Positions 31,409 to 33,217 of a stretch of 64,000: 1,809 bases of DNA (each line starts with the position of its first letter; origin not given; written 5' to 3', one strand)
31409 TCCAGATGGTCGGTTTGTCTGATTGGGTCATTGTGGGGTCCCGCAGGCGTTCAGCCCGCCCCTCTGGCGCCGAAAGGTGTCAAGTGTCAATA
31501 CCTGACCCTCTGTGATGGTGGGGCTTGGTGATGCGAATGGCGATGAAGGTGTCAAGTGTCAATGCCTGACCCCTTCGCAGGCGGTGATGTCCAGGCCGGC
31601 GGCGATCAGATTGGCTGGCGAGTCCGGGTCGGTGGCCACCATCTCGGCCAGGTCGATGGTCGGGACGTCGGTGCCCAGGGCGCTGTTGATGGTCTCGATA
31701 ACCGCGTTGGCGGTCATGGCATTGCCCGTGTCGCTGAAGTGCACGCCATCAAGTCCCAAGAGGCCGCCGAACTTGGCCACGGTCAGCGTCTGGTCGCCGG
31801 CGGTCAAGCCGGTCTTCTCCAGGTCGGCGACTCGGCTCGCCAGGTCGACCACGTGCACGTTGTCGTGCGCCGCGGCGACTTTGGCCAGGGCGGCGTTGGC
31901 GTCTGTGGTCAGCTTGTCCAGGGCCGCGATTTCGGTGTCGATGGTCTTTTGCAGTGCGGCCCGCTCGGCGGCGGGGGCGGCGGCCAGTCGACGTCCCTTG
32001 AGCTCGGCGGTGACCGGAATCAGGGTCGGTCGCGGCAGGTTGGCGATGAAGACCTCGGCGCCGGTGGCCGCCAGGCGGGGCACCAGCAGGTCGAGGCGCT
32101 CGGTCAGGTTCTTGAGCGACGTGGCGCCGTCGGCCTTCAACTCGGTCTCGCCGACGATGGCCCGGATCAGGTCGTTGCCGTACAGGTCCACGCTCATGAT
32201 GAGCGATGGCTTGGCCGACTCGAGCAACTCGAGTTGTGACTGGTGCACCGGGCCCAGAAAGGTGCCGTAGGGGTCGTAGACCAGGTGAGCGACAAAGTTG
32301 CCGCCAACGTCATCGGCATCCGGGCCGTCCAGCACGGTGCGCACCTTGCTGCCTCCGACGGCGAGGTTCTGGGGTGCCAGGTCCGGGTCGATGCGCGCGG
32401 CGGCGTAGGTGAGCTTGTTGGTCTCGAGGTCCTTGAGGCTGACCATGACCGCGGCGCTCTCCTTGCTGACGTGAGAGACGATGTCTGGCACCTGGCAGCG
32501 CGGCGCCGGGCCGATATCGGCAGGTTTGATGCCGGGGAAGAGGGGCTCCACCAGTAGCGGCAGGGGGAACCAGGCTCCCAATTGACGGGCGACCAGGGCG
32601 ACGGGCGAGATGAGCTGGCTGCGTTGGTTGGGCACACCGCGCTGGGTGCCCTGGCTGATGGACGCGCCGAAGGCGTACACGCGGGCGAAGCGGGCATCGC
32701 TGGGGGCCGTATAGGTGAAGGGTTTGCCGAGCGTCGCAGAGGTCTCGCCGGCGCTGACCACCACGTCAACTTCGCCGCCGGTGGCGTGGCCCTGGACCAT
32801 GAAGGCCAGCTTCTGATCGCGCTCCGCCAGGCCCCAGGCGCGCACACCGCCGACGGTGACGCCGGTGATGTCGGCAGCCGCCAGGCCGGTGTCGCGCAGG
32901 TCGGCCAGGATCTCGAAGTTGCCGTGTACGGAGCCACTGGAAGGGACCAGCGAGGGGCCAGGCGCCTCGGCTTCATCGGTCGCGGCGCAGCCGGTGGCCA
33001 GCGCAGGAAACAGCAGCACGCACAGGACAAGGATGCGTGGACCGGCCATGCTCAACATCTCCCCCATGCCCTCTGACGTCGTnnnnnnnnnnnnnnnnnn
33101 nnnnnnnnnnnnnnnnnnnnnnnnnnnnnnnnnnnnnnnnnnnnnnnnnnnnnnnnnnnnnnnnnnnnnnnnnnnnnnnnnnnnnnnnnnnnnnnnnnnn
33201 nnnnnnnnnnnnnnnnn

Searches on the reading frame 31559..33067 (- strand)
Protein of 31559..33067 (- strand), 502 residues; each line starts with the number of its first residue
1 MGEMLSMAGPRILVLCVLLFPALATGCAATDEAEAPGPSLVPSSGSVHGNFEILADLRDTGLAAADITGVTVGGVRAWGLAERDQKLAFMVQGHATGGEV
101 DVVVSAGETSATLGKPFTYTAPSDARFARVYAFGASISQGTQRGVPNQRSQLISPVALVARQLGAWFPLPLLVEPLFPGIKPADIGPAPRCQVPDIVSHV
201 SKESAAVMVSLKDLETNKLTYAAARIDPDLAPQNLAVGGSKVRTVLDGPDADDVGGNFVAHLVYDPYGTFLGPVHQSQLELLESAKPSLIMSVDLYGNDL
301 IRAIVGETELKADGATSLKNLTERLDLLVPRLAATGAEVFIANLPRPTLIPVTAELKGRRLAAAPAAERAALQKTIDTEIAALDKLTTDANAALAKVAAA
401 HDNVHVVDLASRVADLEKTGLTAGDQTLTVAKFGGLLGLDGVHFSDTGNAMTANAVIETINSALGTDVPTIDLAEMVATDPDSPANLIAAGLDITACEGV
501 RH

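Call 14: search_protein_families(library=pfam, proteins=[window:31559-33067:-], max_evalue=0.001)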
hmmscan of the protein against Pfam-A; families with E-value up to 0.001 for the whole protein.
window:31559-33067:- (502 aa): 2 families
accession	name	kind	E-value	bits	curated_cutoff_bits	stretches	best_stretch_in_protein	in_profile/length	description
PF00657.28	Lipase_GDSL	-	1.1e-09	39.2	23.6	1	232-456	44-208/208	GDSL-like Lipase/Acylhydrolase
PF19040.6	SGNH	-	0.00021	21.5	27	1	318-455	124-245/248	SGNH domain (fused to AT3 domains)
